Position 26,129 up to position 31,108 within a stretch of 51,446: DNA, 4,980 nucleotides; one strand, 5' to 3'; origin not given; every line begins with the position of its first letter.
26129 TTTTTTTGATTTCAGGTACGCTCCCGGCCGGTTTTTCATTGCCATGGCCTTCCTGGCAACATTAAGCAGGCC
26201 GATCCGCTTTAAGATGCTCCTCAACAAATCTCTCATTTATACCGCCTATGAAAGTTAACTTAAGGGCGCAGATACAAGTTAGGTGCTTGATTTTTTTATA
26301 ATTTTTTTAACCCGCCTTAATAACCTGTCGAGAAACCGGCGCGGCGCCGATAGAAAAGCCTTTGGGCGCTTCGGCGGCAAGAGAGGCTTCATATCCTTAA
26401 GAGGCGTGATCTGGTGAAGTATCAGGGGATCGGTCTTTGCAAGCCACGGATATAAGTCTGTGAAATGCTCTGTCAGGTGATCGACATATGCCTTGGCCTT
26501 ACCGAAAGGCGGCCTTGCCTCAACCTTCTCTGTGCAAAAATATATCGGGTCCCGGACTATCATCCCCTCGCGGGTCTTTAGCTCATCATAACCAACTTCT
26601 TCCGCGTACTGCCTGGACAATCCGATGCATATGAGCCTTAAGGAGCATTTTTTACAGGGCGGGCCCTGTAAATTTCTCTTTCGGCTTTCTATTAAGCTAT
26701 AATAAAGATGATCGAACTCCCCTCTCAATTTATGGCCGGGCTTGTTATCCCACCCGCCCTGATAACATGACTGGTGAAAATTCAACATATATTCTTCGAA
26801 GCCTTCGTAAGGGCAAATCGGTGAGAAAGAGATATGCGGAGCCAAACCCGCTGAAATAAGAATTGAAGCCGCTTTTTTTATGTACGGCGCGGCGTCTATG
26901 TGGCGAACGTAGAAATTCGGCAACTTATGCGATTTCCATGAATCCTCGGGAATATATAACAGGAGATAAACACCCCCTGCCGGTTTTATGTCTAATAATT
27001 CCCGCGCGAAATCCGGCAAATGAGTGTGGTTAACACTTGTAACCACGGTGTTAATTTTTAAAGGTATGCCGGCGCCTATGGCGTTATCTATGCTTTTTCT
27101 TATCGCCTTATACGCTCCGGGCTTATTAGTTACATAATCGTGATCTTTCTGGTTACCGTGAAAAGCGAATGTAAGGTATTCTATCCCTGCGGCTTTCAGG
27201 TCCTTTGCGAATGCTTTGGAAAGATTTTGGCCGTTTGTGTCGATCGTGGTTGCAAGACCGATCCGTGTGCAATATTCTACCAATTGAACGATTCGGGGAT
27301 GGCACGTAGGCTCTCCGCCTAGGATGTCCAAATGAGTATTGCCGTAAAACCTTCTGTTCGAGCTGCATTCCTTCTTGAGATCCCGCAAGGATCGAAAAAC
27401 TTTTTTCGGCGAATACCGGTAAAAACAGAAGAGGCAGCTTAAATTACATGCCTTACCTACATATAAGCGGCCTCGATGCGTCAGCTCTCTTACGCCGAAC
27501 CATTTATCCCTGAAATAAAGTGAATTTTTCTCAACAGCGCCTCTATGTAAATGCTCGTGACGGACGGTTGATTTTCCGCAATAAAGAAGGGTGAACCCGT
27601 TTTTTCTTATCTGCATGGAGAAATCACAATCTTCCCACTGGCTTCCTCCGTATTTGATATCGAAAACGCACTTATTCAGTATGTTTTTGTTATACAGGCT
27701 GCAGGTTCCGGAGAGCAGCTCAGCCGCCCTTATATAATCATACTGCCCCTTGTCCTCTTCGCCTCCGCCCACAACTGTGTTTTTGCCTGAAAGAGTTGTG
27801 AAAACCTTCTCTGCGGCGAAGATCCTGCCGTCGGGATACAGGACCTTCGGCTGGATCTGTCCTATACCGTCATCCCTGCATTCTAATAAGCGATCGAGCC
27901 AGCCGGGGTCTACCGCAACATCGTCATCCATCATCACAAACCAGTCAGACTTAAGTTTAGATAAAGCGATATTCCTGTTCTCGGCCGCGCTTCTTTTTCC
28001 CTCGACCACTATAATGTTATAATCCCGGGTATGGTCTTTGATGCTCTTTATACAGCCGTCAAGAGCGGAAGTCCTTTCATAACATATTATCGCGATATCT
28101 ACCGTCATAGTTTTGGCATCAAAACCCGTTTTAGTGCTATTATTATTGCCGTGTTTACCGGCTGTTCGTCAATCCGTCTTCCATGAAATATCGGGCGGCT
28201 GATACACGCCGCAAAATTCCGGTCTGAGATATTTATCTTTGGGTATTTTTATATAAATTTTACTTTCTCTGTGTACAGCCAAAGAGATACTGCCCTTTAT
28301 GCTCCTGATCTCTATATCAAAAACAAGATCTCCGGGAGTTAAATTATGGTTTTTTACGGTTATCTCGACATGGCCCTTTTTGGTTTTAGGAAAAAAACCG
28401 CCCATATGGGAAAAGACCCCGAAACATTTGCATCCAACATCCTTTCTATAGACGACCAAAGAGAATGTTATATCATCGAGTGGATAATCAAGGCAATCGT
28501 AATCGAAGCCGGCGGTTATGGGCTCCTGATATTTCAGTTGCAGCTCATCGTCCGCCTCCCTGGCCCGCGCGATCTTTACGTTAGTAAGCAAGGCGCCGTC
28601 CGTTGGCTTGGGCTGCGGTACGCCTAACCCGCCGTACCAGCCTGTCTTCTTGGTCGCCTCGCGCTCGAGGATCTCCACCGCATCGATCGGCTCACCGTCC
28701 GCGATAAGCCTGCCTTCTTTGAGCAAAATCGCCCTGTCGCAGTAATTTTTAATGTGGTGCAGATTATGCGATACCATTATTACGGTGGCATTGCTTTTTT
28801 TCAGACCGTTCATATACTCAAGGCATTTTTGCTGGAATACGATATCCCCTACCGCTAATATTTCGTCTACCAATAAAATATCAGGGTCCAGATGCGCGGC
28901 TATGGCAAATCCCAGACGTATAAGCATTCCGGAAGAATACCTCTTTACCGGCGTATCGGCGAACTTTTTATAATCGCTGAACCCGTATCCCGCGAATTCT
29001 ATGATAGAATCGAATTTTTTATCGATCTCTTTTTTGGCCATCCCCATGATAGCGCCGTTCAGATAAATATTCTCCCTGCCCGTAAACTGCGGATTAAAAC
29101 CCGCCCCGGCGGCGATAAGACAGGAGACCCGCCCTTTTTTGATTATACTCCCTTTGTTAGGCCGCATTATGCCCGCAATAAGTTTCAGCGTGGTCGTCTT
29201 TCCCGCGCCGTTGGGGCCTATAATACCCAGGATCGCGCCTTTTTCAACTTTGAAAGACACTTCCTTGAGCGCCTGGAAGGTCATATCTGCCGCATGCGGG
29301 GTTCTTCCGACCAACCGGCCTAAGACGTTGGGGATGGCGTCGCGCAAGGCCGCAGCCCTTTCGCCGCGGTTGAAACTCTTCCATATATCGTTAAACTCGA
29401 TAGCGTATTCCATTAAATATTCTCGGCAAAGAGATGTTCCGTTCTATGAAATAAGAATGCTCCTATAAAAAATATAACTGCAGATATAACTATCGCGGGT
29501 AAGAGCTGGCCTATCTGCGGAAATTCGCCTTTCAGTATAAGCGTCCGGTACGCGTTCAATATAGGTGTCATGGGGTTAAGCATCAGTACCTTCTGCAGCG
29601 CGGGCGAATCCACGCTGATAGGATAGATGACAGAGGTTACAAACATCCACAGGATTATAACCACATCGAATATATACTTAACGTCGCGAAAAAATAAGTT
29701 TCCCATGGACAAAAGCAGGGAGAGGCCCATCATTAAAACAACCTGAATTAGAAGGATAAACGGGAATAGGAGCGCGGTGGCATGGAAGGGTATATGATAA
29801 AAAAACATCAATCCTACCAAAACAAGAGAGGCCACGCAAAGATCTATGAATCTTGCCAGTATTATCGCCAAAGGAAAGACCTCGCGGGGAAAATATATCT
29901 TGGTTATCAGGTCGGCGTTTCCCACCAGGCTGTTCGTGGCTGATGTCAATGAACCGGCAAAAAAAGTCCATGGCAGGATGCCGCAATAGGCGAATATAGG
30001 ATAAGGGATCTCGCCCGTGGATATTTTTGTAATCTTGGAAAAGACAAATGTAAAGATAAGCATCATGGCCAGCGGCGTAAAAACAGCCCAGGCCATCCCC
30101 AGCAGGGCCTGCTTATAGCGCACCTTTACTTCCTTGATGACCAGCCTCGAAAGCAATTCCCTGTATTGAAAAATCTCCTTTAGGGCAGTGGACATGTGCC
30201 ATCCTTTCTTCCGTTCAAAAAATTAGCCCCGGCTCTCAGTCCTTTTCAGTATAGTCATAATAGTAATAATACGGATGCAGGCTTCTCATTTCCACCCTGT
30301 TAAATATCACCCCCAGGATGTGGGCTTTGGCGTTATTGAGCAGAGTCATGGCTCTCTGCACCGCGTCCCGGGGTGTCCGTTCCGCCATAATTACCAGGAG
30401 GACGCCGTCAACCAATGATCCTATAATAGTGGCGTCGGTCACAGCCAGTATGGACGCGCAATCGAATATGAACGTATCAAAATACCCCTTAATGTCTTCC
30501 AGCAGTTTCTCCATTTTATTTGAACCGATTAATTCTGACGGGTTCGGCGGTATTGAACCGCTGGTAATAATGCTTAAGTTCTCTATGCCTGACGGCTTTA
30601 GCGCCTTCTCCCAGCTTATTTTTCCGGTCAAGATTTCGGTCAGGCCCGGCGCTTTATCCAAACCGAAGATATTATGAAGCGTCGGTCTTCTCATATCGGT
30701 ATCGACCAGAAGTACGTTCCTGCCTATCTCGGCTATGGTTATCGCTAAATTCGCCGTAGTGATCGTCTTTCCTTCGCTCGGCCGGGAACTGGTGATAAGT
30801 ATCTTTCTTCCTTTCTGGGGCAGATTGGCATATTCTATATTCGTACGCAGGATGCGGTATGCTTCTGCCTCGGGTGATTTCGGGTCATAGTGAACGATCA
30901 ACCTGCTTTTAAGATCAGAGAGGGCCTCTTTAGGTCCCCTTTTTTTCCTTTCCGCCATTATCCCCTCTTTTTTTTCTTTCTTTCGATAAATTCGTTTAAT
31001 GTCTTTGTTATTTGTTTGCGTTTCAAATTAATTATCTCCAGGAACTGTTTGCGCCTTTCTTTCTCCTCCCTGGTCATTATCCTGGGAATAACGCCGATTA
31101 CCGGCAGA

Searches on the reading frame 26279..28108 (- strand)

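Call 8: search_protein_families(library=pfam, proteins=[window:26279-28108:-], max_evalue=0.00001)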
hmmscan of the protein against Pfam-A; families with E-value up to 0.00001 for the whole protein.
window:26279-28108:- (609 aa): 3 families
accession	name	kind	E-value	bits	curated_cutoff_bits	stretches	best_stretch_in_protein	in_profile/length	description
PF04055.27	Radical_SAM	-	4.1e-19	69.8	29.5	1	217-369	3-164/166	Radical SAM superfamily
PF13641.12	Glyco_tranf_2_3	-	1.3e-09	38.8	27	1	3-186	31-213/230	Glycosyltransferase like family 2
PF00535.33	Glycos_transf_2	-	1.7e-08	35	23.3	0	40-79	65-104/168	Glycosyl transferase family 2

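Call 65: search_protein_families(library=ncbifam, proteins=[window:26279-28108:-], max_evalue=0.00001)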
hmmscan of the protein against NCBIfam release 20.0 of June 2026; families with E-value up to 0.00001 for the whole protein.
window:26279-28108:- (609 aa): 36 families (the best 25 are shown)
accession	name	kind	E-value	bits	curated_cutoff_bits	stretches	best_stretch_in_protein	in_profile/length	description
TIGR02668.1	moaA_archaeal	equivalog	5e-18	65.1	325.25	1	214-372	13-174/303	GTP 3',8-cyclase MoaA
NF038283.1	viperin_w_prok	equivalog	8.7e-17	61.2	180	1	216-362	7-168/281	viperin family antiviral radical SAM protein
TIGR04054.1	rSAM_NirJ1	equivalog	2.7e-16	59.2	650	1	217-366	42-192/387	putative heme d1 biosynthesis radical SAM protein NirJ1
TIGR04053.2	TIGR04053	equivalog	9.7e-16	57.9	395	1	217-374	14-176/366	TIGR04053 family radical SAM/SPASM domain-containing protein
TIGR04546.1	rSAM_ahbC_deAc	equivalog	1.1e-15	57.3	650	1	217-368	45-197/390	12,18-didecarboxysiroheme deacetylase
NF001199.0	PRK00164.2-1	equivalog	2.9e-15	56.2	231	1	214-367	15-171/308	GTP 3',8-cyclase MoaA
TIGR04347.1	pseudo_SAM_Halo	equivalog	3.8e-15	56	525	1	217-368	44-196/390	TIGR04347 family pseudo-SAM/SPASM protein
TIGR03977.1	rSAM_pair_HxsC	equivalog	4.3e-15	55.4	267.9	1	214-432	28-251/292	His-Xaa-Ser system radical SAM maturase HxsC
TIGR02666.1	moaA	equivalog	4.9e-15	55.3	284.05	1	214-369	13-178/336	GTP 3',8-cyclase MoaA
TIGR04545.1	rSAM_ahbD_hemeb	equivalog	5.7e-15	55.6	500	1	217-425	6-219/339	heme b synthase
TIGR04055.1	rSAM_NirJ2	equivalog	3.4e-14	53.1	500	1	219-366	8-156/326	putative heme d1 biosynthesis radical SAM protein NirJ2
TIGR04466.1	rSAM_BlsE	equivalog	3.4e-14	53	400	1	219-373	11-164/327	cytosylglucuronate decarboxylase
NF038332.1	rSAM_rare_HxsC4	exception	4.9e-14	52.2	500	1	211-369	14-179/335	radical SAM protein HxsC4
TIGR04051.1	rSAM_NirJ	equivalog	2e-13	50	515.45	1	219-368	10-160/354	heme d1 biosynthesis radical SAM protein NirJ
TIGR03962.1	mycofact_rSAM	equivalog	2.3e-13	50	265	1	219-369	20-171/339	mycofactocin radical SAM maturase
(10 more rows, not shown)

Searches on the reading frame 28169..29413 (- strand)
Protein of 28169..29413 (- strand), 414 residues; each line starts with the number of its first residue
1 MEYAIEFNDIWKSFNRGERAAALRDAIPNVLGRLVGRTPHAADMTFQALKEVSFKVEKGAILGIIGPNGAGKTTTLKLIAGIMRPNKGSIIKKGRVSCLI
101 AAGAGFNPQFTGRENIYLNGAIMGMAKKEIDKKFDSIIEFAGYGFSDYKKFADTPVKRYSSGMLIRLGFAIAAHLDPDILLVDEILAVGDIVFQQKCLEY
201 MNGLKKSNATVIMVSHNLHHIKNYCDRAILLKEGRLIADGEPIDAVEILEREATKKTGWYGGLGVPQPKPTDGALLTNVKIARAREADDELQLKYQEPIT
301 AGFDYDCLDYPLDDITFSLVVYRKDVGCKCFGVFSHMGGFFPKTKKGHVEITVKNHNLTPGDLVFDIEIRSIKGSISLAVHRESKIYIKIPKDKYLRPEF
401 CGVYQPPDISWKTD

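Call 5: search_protein_families(library=pfam, proteins=[window:28169-29413:-], max_evalue=0.01)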
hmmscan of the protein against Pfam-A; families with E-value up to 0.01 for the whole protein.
window:28169-29413:- (414 aa): 5 families
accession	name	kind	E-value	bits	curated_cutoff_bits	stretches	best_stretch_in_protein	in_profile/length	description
PF00005.33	ABC_tran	-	3.1e-20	73.6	25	1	49-185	1-135/137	ABC transporter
PF13304.12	AAA_21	-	1.1e-05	26.2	27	1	62-82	2-22/304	AAA domain, putative AbiEii toxin, Type IV TA system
PF00004.35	AAA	-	0.00044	21.2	21.2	0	64-222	3-115/131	ATPase family associated with various cellular activities (AAA)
PF02463.25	SMC_N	-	0.0034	17.3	40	0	51-102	17-67/220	RecF/RecN/SMC N terminal domain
PF13476.12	AAA_23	-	0.0068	17.5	27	0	51-79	12-39/201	AAA domain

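Call 6: search_protein_families(library=ncbifam, proteins=[window:28169-29413:-], max_evalue=0.01)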
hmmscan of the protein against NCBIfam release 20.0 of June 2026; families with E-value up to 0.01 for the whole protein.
window:28169-29413:- (414 aa): 185 families (the best 25 are shown)
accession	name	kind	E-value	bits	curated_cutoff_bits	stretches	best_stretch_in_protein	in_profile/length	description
NF010065.0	PRK13545.1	equivalog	1.5e-59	202.2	538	1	47-240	38-225/549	teichoic acids export protein ATP-binding subunit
NF010066.0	PRK13546.1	equivalog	1.8e-50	171.8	320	1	39-244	30-229/264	teichoic acids export ABC transporter ATP-binding subunit TagH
NF050108.1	galactan_ABC_ATP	equivalog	3.3e-42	144.4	400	1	30-247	24-238/244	galactan export ABC transporter ATP-binding subunit Wzt/RfbE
TIGR01188.1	drrA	subfamily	3.2e-36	125.1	312.45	1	46-244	6-210/302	daunorubicin resistance ABC transporter, ATP-binding protein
NF010060.0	PRK13537.1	equivalog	7.4e-29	100.6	521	1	50-246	32-234/314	nodulation factor ABC transporter ATP-binding protein NodI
TIGR04521.1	ECF_ATPase_2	equivalog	2.8e-28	98.8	330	2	115-246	105-233/279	energy-coupling factor transporter ATPase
NF010059.0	PRK13536.1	equivalog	1.4e-26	93.1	549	1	49-247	59-263/342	nodulation factor ABC transporter ATP-binding protein NodI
TIGR01288.1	nodI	equivalog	2.7e-25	89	424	1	50-245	21-222/303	nodulation factor ABC transporter ATP-binding protein NodI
NF010170.0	PRK13651.1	equivalog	4.3e-25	88.3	432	2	114-246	125-253/308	cobalt transporter ATP-binding subunit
NF010068.0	PRK13548.1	equivalog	4.8e-25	88.1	261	2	173-246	158-231/261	heme ABC transporter ATP-binding protein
TIGR03740.1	galliderm_ABC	subfamily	6.6e-25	88.1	309.75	1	47-241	14-207/223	lantibiotic protection ABC transporter ATP-binding subunit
TIGR03522.1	GldA_ABC_ATP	equivalog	2.8e-24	86.1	402.6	1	47-249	16-222/301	gliding motility-associated ABC transporter ATP-binding subunit GldA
TIGR03873.1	F420-0_ABC_ATP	hypoth_equivalog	5.5e-24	84.8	372.4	2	146-244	125-223/256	putative F420-0 ABC transporter ATP-binding protein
NF007082.0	PRK09536.1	equivalog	4.4e-23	82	537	2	48-94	18-64/402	corrinoid ABC transporter ATPase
TIGR04406.1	LPS_export_lptB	equivalog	6.8e-23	81.2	240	1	47-246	15-223/239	LPS export ABC transporter ATP-binding protein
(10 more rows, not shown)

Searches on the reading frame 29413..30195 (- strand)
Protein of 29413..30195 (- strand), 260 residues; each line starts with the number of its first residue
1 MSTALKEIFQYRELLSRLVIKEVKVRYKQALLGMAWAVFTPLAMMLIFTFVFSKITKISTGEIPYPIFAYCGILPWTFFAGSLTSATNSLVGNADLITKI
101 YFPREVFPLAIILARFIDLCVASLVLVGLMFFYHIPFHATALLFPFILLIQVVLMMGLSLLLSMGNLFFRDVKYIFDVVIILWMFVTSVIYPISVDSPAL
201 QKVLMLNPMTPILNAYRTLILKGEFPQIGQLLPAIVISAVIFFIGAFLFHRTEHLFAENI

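Call 5: search_protein_families(library=pfam, proteins=[window:29413-30195:-], max_evalue=0.01)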
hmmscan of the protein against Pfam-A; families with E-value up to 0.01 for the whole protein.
window:29413-30195:- (260 aa): 1 family
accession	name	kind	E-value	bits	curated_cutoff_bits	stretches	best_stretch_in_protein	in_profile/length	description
PF01061.29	ABC2_membrane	-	8.3e-14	52.1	26.9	1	16-219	4-209/211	ABC-2 type transporter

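Call 6: search_protein_families(library=ncbifam, proteins=[window:29413-30195:-], max_evalue=0.01)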
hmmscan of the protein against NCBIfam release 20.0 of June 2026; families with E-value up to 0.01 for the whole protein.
window:29413-30195:- (260 aa): 3 families
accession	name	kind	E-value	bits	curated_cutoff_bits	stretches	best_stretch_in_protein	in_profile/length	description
NF050053.1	CapPschTportKpsM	equivalog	1.7e-14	54.4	300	1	14-254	4-253/257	capsule polysaccharide transporter KpsM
NF050109.1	galactan_ABC_perm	equivalog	4.6e-13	49.3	380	1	5-224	14-237/272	galactan export ABC transporter permease subunit Wzm/RfbD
TIGR01291.1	nodJ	subfamily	0.00024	20.8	206.65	1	131-249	129-247/253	ABC-2 type transporter, NodJ family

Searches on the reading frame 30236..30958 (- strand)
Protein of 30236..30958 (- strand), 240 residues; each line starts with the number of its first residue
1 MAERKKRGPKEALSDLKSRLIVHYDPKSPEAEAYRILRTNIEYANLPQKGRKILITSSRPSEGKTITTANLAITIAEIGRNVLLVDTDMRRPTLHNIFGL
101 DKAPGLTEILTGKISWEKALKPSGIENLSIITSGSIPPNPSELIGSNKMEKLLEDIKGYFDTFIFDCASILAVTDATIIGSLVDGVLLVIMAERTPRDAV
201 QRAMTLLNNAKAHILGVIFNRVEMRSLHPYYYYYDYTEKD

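Call 5: search_protein_families(library=pfam, proteins=[window:30236-30958:-], max_evalue=0.01)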
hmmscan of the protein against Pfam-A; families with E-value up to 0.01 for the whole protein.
window:30236-30958:- (240 aa): 6 families
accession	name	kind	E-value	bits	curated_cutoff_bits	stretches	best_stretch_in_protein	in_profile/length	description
PF13614.12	AAA_31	-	6e-11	43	27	1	52-211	3-168/177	AAA domain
PF10609.15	ParA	-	5.2e-10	39.6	27.1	1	51-221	4-174/246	NUBPL iron-transfer P-loop NTPase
PF01656.29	CbiA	-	1.9e-09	38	25.4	1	53-225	1-86/125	CobQ/CobB/MinD/ParA nucleotide binding domain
PF02374.21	ArsA_ATPase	-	0.0033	17.1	24.3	0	63-89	13-39/305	Anion-transporting ATPase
PF00142.24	Fer4_NifH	-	0.0038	17.2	25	0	62-111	11-60/271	4Fe-4S iron sulfur cluster binding proteins, NifH/frxC family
PF13500.12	AAA_26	-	0.0063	16.8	27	0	174-223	119-168/198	AAA domain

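Call 6: search_protein_families(library=ncbifam, proteins=[window:30236-30958:-], max_evalue=0.01)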
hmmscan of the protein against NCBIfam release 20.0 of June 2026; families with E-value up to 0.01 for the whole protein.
window:30236-30958:- (240 aa): 24 families
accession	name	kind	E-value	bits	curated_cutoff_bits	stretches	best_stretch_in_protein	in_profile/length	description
TIGR01007.1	eps_fam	subfamily_domain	3.5e-59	199.8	108.05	1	32-234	1-203/204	polysaccharide biosynthesis tyrosine autokinase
TIGR03018.1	pepcterm_TyrKin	hypoth_equivalog_domain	7.1e-46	156.2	230.65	1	20-220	1-207/207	XrtA-associated tyrosine autokinase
NF008568.0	PRK11519.1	equivalog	6.2e-45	153.6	1068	1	17-237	493-714/720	tyrosine-protein kinase Wzc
TIGR01005.1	eps_transp_fam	subfamily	4.5e-42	144.2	411.7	1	21-239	517-734/754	exopolysaccharide transport protein family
NF007350.0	PRK09841.1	equivalog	3.5e-41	141.1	1248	1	26-237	507-718/726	tyrosine-protein kinase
TIGR03029.1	EpsG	equivalog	2.7e-38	131.7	313.8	1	14-220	67-273/274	chain length determinant protein tyrosine kinase EpsG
TIGR01969.1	minD_arch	subfamily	2.8e-18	66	201.75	1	52-224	2-172/251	cell division ATPase MinD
TIGR01968.1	minD_bact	equivalog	1.9e-15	57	212.9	1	52-224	3-175/261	septum site-determining protein MinD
NF041136.1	MrpORP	equivalog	5.3e-08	32.5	450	1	51-220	6-176/365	iron-sulfur cluster carrier protein MrpORP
NF047398.1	AAA_KGGVGR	domain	1.1e-05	25.9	90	1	63-110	15-65/190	KGGVGR-motif variant AAA ATPase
TIGR00345.1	GET3_arsA_TRC40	subfamily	4.2e-05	23.2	135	0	63-88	9-34/299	TRC40/GET3/ArsA family transport-energizing ATPase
TIGR02016.1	BchX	equivalog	4.3e-05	22.9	331.2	1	61-117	10-66/296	chlorophyllide a reductase iron protein subunit X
NF041546.1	ParA_partition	equivalog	5.1e-05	22.9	180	0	63-89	12-38/203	ParA family partition ATPase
NF053622.1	ATPseBagAMYCTU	equivalog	7.8e-05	22.3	400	1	55-102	11-57/325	ATPase BagA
TIGR03371.1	cellulose_yhjQ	equivalog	0.00012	21.7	157.85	1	53-201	4-155/246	cellulose biosynthesis protein BcsQ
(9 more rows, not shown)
